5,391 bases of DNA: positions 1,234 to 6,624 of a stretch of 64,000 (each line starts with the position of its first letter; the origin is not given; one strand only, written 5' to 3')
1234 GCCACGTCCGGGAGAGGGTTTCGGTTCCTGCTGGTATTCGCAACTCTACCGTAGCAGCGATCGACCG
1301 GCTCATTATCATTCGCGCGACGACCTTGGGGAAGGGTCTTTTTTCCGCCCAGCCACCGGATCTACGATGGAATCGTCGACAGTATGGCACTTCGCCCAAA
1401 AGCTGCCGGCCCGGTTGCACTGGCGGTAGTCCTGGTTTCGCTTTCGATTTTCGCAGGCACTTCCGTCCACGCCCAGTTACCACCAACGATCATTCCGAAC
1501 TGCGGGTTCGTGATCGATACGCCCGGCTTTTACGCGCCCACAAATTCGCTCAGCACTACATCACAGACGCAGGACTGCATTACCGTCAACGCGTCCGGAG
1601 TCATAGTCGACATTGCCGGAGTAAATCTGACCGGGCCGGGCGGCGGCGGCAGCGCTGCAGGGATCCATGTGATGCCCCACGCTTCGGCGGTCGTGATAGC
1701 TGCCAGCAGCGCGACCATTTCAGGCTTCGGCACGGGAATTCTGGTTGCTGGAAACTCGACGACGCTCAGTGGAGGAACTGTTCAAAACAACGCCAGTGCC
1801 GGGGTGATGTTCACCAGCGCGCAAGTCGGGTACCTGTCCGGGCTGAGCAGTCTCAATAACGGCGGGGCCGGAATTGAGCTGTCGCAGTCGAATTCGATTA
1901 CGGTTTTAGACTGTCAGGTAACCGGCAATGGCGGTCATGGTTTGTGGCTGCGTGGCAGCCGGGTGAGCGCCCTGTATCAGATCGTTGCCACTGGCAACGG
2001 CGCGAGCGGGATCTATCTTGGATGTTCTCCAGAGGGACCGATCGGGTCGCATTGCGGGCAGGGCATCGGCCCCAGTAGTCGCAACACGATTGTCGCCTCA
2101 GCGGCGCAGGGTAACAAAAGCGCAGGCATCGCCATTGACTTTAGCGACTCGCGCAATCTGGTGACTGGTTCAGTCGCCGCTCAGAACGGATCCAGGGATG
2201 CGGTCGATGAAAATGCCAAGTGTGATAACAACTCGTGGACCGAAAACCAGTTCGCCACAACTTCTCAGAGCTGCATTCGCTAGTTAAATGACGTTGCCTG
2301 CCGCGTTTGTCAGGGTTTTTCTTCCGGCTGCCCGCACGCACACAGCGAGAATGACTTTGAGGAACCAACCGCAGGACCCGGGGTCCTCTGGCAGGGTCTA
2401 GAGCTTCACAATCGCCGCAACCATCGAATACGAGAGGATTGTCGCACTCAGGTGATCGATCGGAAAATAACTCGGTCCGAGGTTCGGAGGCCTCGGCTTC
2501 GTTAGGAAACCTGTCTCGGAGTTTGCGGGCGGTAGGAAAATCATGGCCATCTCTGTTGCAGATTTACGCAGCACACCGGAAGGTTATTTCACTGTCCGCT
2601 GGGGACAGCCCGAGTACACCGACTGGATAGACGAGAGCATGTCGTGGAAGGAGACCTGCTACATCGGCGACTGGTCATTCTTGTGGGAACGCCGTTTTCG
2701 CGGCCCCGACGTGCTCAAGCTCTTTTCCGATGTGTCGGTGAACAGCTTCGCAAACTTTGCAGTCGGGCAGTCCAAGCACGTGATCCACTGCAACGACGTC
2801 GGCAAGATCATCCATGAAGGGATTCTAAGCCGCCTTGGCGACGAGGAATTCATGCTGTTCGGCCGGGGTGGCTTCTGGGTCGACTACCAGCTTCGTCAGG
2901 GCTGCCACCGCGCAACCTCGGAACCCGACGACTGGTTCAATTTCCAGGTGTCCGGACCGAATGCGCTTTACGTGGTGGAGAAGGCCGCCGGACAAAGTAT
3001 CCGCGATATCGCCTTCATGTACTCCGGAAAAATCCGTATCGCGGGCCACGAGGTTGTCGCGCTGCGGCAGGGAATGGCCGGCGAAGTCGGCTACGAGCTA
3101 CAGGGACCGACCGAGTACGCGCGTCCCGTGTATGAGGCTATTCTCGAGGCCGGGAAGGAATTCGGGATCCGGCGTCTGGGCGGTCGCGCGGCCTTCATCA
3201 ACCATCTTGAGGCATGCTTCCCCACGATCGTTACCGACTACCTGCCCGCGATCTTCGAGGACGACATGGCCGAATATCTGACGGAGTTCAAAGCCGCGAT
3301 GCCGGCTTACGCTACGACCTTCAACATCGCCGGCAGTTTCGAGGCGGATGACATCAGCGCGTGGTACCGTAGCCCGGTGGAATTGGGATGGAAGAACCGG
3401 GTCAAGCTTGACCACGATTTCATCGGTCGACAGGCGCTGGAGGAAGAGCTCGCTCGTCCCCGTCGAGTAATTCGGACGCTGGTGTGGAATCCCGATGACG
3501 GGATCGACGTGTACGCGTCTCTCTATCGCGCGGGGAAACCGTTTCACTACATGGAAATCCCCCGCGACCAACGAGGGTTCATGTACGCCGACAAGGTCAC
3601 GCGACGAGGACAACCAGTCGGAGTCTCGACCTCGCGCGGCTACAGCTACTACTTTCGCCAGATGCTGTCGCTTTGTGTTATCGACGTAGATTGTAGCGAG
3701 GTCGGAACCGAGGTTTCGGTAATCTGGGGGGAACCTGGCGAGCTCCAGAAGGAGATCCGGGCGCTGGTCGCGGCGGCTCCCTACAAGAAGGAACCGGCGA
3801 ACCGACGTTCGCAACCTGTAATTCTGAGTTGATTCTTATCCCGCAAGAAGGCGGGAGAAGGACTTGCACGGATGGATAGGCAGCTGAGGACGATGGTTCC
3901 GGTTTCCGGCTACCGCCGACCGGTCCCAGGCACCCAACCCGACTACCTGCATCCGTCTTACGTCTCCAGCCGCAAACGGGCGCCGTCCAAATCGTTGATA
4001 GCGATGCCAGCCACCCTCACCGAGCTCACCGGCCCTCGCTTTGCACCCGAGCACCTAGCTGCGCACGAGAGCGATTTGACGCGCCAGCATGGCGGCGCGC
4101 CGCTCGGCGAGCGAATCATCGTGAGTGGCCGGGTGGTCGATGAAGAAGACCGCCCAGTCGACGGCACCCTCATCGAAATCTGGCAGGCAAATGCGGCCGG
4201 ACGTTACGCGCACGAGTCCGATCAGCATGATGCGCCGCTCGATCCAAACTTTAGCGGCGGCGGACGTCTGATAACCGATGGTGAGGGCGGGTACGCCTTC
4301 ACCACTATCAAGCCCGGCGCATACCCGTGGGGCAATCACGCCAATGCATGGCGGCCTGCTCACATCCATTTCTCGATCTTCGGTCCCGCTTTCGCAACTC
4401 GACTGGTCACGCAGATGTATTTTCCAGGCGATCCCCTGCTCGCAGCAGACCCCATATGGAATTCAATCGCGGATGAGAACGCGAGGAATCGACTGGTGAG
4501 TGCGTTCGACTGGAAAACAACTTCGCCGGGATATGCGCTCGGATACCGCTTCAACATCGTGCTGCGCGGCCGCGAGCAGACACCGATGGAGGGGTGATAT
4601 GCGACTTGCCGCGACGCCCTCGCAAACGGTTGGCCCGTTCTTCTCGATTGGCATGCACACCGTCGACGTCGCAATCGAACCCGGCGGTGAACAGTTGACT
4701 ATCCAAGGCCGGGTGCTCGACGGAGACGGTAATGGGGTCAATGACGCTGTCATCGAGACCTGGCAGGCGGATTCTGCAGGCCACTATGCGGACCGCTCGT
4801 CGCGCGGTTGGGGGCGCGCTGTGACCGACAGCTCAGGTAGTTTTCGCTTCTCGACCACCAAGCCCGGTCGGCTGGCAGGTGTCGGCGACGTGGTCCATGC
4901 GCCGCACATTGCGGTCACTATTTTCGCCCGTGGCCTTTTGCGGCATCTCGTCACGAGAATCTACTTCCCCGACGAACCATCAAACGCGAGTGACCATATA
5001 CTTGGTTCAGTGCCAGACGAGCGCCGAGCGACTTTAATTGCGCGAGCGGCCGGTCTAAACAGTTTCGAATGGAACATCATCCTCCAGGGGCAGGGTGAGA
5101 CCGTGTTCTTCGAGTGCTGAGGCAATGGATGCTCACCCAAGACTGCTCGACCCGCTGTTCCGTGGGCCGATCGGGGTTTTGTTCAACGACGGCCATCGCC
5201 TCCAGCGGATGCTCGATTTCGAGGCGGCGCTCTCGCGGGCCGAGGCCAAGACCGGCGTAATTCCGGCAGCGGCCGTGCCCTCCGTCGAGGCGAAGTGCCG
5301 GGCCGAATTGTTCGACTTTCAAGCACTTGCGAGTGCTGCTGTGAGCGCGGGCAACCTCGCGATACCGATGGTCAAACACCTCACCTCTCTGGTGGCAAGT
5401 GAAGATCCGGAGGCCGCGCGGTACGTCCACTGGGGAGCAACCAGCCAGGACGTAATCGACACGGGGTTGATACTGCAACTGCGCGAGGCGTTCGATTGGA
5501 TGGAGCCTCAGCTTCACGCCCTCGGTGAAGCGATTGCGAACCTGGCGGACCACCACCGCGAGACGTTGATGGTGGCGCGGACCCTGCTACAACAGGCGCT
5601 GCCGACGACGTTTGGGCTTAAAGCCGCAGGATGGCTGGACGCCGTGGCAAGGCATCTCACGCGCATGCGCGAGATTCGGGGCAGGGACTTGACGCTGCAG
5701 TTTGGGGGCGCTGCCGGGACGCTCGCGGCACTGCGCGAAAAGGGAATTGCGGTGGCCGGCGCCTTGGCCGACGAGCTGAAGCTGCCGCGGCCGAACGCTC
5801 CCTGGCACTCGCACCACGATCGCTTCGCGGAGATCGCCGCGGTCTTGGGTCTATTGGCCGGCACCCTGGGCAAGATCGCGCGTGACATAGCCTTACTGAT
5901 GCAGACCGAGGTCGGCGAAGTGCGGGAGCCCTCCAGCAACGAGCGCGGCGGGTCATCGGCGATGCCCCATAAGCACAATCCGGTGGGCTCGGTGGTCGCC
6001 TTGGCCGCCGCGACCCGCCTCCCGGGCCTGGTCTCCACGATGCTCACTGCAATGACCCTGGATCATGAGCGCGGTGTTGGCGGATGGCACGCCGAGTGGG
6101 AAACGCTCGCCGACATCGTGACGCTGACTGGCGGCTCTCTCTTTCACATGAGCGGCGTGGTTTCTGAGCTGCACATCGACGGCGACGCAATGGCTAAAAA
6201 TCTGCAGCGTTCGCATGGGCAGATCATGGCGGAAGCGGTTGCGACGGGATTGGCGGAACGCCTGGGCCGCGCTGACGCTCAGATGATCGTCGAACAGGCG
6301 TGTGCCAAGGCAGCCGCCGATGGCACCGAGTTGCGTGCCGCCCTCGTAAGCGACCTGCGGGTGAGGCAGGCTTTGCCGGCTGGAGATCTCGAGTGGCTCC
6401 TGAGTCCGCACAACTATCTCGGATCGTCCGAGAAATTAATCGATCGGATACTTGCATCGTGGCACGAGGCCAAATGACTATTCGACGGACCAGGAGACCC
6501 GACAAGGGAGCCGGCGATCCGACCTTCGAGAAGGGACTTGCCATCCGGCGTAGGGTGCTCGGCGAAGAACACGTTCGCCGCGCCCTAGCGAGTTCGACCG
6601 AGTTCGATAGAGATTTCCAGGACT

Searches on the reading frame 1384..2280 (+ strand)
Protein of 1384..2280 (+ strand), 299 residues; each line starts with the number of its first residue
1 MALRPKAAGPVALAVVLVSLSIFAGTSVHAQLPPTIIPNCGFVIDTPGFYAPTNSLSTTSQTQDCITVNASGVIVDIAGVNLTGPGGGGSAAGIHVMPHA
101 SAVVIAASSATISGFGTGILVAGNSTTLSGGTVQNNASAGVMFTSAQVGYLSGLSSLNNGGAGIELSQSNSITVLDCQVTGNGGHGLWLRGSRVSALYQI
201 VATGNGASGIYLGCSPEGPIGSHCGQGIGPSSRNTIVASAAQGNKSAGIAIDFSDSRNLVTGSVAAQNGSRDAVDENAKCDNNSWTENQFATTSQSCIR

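Call 50: search_protein_families(library=pfam, proteins=[window:1384-2280:+], max_evalue=0.0001)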
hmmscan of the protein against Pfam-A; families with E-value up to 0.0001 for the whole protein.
window:1384-2280:+ (299 aa): 2 families
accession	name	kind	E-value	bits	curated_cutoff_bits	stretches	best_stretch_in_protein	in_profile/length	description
PF13229.12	Beta_helix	-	6.8e-21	75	25.9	2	117-290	1-158/158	Right handed beta helix region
PF05048.19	NosD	-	4.4e-12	46.3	23.6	1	64-198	33-165/212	Periplasmic copper-binding protein (NosD)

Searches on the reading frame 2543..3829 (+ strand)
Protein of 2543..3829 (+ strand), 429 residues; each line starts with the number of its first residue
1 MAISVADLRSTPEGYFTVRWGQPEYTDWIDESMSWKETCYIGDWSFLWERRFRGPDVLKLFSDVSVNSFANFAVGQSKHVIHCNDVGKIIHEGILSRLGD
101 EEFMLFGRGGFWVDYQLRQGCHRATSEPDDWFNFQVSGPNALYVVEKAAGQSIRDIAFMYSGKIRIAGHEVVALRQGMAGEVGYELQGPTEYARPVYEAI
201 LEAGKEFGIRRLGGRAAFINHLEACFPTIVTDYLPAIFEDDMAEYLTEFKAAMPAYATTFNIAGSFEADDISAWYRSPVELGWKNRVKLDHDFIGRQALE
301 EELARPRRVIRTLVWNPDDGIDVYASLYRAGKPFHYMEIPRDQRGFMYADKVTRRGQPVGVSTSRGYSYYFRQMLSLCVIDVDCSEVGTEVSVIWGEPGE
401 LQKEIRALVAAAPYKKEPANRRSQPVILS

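Call 50: search_protein_families(library=pfam, proteins=[window:2543-3829:+], max_evalue=0.0001)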
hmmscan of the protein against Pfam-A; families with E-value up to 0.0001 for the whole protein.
window:2543-3829:+ (429 aa): 1 family
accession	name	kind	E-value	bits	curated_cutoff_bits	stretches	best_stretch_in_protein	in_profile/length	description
PF01571.26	GCV_T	-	7.4e-34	117.6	25.6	1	24-230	22-238/255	Aminomethyltransferase folate-binding domain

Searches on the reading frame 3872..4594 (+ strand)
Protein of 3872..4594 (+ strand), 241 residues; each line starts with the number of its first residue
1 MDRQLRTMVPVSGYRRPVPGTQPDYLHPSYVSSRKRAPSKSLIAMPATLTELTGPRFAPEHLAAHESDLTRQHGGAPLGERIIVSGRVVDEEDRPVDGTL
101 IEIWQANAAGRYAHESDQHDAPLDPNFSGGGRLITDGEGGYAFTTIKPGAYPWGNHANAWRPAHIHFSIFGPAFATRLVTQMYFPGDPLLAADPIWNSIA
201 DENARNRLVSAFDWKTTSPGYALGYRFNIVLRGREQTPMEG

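Call 50: search_protein_families(library=pfam, proteins=[window:3872-4594:+], max_evalue=0.0001)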
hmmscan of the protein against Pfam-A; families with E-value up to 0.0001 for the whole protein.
window:3872-4594:+ (241 aa): 2 families
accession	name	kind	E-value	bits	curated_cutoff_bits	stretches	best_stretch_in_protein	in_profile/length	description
PF00775.27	Dioxygenase_C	-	3.5e-55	186.7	27.3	1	53-233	2-182/182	Dioxygenase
PF12391.13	PCDO_beta_N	-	6.4e-10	39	24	1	14-48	1-34/34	Protocatechuate 3,4-dioxygenase beta subunit N terminal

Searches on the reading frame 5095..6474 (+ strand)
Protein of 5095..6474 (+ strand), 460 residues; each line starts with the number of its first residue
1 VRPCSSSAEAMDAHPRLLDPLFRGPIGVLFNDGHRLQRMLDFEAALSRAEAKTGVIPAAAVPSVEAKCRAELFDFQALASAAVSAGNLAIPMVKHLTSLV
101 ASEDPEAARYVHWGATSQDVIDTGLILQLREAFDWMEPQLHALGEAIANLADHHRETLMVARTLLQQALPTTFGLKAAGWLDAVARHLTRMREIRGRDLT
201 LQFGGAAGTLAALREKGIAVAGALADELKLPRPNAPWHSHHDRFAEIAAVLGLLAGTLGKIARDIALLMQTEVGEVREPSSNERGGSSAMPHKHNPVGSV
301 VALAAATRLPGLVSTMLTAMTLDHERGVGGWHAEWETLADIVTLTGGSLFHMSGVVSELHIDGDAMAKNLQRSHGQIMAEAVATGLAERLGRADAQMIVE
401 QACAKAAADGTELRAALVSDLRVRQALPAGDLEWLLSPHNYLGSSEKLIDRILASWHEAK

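Call 6: search_protein_families(library=pfam, proteins=[window:5095-6474:+], max_evalue=0.01)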
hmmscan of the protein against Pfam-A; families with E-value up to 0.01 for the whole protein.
window:5095-6474:+ (460 aa): 2 families
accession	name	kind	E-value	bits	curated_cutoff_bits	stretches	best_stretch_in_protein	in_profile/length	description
PF00206.25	Lyase_1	-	2e-52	179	27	1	30-311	14-312/312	Lyase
PF10397.14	ADSL_C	-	2.3e-13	50.7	32.7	1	375-451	1-78/79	Adenylosuccinate lyase C-terminus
